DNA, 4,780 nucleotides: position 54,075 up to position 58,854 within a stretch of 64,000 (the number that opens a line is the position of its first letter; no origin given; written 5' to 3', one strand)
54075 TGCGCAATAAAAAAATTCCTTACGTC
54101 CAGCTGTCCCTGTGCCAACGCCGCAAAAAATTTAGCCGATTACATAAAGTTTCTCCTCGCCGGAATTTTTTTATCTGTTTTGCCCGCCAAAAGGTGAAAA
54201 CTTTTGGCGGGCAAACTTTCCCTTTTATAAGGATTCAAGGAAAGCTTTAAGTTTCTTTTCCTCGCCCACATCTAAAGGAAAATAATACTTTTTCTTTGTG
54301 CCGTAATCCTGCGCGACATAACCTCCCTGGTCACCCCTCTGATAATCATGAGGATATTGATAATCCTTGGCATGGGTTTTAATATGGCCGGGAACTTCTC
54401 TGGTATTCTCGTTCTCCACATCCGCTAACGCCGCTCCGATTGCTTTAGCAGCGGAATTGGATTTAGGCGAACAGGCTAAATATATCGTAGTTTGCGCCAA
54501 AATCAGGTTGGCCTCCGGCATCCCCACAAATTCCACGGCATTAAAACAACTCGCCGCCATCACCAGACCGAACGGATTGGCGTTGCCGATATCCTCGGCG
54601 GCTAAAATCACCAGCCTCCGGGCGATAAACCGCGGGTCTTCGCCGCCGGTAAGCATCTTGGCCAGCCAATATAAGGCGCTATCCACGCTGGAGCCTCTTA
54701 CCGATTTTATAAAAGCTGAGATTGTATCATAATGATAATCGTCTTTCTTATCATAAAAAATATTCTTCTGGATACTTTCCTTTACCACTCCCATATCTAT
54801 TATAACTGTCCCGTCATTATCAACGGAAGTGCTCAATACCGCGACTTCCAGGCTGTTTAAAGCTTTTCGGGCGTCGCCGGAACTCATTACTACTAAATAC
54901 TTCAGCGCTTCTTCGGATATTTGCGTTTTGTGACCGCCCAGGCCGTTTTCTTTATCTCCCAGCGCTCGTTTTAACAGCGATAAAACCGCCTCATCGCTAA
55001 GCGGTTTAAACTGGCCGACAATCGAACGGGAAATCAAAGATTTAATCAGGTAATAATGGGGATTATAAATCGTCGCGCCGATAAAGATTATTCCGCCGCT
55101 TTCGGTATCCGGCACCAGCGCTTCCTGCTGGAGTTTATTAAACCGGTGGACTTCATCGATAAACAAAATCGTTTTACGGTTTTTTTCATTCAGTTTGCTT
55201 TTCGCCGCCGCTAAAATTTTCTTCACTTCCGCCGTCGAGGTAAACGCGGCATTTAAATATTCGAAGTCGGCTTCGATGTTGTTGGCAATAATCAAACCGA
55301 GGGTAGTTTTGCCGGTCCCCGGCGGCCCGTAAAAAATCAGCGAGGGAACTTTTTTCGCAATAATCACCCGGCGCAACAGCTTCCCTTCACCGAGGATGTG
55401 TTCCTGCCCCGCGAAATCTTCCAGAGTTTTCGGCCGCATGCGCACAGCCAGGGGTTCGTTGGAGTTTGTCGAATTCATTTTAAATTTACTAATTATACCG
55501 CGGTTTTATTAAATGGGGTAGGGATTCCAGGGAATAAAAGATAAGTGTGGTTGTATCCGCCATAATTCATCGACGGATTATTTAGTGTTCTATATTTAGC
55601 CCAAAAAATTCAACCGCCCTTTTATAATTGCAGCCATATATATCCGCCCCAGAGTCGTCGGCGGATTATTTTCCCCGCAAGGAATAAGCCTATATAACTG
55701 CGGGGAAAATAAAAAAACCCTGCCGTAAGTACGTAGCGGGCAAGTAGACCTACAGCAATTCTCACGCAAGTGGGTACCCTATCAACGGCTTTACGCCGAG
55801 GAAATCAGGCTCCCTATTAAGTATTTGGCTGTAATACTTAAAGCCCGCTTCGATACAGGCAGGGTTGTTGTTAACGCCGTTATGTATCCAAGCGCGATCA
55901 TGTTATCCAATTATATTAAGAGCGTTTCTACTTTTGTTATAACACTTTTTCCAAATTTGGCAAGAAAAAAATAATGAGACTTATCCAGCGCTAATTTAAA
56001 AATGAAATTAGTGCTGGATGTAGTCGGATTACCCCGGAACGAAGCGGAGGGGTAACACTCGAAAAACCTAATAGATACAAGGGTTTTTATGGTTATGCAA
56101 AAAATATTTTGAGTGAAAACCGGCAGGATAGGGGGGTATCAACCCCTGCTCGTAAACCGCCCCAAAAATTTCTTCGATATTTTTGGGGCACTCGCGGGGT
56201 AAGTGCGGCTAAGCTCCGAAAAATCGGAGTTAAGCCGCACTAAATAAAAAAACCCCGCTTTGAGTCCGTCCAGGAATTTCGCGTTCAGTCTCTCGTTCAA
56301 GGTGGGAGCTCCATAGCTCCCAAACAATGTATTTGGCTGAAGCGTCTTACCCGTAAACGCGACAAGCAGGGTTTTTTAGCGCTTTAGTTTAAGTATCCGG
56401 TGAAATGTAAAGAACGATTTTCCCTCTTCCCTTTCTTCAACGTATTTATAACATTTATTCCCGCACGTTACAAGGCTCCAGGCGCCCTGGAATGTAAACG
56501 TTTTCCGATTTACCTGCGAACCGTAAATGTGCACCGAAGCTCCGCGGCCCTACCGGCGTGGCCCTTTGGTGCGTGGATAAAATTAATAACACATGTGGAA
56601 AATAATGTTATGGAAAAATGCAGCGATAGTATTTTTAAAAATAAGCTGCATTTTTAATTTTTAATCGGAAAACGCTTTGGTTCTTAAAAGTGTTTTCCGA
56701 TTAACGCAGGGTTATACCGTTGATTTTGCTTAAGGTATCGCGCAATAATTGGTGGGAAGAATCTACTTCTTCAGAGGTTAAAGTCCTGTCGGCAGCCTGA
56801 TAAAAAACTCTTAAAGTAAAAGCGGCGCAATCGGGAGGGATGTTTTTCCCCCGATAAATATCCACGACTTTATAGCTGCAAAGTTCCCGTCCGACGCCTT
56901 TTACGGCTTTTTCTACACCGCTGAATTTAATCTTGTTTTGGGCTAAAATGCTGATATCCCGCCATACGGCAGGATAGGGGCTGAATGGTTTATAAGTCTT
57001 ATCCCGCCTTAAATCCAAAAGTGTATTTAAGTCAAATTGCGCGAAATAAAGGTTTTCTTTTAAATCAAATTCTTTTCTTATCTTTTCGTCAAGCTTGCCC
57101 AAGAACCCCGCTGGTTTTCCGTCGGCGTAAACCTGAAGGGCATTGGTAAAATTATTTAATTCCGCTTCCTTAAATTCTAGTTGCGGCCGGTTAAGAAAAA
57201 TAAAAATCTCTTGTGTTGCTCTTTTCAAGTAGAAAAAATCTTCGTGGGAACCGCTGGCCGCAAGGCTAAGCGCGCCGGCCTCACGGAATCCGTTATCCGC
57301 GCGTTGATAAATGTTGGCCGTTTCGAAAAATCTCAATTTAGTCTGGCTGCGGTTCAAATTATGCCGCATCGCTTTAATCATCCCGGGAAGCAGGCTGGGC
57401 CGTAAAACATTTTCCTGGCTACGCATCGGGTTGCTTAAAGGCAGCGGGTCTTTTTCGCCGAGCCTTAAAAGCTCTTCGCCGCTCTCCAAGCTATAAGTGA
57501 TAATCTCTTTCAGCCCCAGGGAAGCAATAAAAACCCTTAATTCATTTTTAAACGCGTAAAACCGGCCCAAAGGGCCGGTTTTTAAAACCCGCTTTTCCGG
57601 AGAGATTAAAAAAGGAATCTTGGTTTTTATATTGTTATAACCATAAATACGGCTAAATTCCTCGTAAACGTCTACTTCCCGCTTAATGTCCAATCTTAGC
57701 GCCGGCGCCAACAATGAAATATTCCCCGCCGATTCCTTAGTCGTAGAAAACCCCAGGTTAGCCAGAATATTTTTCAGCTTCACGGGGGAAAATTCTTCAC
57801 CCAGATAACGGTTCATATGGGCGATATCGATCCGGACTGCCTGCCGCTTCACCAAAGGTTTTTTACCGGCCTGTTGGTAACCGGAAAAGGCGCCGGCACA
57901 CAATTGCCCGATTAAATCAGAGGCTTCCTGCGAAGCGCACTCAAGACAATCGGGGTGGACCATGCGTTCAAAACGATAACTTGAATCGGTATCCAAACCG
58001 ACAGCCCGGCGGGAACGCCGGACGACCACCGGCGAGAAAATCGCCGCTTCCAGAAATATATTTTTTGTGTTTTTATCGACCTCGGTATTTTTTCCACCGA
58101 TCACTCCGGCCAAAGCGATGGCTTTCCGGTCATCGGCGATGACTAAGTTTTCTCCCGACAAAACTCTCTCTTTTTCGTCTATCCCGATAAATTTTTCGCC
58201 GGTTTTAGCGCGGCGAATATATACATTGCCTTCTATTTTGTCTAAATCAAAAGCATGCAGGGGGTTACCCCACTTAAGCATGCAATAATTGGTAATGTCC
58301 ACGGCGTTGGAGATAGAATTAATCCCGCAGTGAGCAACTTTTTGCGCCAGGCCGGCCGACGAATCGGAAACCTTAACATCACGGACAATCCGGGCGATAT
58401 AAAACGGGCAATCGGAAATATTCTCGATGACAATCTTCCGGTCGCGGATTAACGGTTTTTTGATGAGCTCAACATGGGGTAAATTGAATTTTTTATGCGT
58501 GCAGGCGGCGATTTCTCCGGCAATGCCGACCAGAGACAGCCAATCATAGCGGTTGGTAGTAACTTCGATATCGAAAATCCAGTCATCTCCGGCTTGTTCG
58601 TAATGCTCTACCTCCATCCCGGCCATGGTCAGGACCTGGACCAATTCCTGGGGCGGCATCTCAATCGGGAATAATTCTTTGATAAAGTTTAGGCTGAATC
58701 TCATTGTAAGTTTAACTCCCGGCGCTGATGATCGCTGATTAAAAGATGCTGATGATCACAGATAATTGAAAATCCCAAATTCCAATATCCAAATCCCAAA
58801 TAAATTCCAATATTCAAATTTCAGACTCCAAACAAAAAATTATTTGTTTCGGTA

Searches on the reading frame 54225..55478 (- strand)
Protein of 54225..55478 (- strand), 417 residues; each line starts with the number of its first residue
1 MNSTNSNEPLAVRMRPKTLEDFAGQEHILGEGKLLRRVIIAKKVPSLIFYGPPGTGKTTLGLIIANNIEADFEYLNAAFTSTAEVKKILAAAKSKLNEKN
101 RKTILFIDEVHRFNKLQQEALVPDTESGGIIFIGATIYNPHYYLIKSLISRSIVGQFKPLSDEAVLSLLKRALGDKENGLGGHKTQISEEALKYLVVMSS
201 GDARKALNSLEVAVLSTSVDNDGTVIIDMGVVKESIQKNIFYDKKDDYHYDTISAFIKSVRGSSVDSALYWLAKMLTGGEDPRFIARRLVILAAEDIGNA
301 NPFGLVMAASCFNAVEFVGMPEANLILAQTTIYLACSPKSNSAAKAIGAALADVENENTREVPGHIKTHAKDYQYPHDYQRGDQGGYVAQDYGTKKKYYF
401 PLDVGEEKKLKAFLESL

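Call 102: search_protein_families(library=pfam, proteins=[window:54225-55478:-], max_evalue=0.00001)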
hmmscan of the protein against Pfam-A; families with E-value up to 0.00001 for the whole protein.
window:54225-55478:- (417 aa): 6 families
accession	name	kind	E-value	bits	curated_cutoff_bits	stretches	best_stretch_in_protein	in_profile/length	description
PF12002.13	MgsA_C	-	2.4e-52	177.6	27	1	262-416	1-165/167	MgsA AAA+ ATPase C terminal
PF16193.11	AAA_assoc_2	-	7.1e-25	87.5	34.3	1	182-261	2-81/81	AAA C-terminal domain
PF05496.18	RuvB_N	-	1.9e-16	60.6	27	1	14-126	1-109/159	Holliday junction DNA helicase RuvB P-loop domain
PF00004.35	AAA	-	8.4e-13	49.3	21.2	1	47-124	1-91/131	ATPase family associated with various cellular activities (AAA)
PF07728.20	AAA_5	-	1.1e-06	29.1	22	1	47-122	2-87/139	AAA domain (dynein-related subfamily)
PF13173.12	AAA_14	-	4.6e-06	27.1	27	1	47-119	5-80/129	AAA domain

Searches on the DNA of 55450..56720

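Call 104: search_rna_families(source=window, start=55450, end=56720, threshold=evalue, max_evalue=1)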
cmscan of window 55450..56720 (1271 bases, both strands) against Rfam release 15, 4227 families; matches with E-value up to 1: 5.
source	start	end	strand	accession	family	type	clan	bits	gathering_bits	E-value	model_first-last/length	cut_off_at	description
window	56248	56375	-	RF00013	6S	Gene;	-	37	46.4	1.3e-05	1-187/187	no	6S / SsrS RNA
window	55713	55868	-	RF00013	6S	Gene;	-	31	46.4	0.00035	1-187/187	no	6S / SsrS RNA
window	56092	56180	-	RF03806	mir-2007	Gene; miRNA;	-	22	100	0.16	1-90/90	no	mir-2007 microRNA precursor family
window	56661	56704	+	RF01667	rox1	Cis-reg;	-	19.1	58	0.78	1-59/59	no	Drosophila rox1 ncRNA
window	56604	56720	+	RF02777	OppA_thermometer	Cis-reg; thermoregulator;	-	13.5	290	0.71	1-176/304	3'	OppA 5' UTR thermometer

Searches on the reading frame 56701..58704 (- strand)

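Call 102: search_protein_families(library=pfam, proteins=[window:56701-58704:-], max_evalue=0.00001)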
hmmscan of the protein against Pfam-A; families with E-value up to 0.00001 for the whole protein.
window:56701-58704:- (667 aa): 4 families
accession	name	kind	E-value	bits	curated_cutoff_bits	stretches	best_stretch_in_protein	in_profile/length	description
PF03483.22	B3_4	-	4.2e-63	212.5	29.3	1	99-269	2-173/174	B3/4 domain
PF17759.6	tRNA_synthFbeta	-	8.9e-38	130.3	22.4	1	375-559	11-214/214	Phenylalanyl tRNA synthetase beta chain CLM domain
PF03484.21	B5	-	3.6e-20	72.4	28.6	1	290-356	1-67/67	tRNA synthetase B5 domain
PF03147.19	FDX-ACB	-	6.2e-20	71.9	31.1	1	575-667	1-94/94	Ferredoxin-fold anticodon binding domain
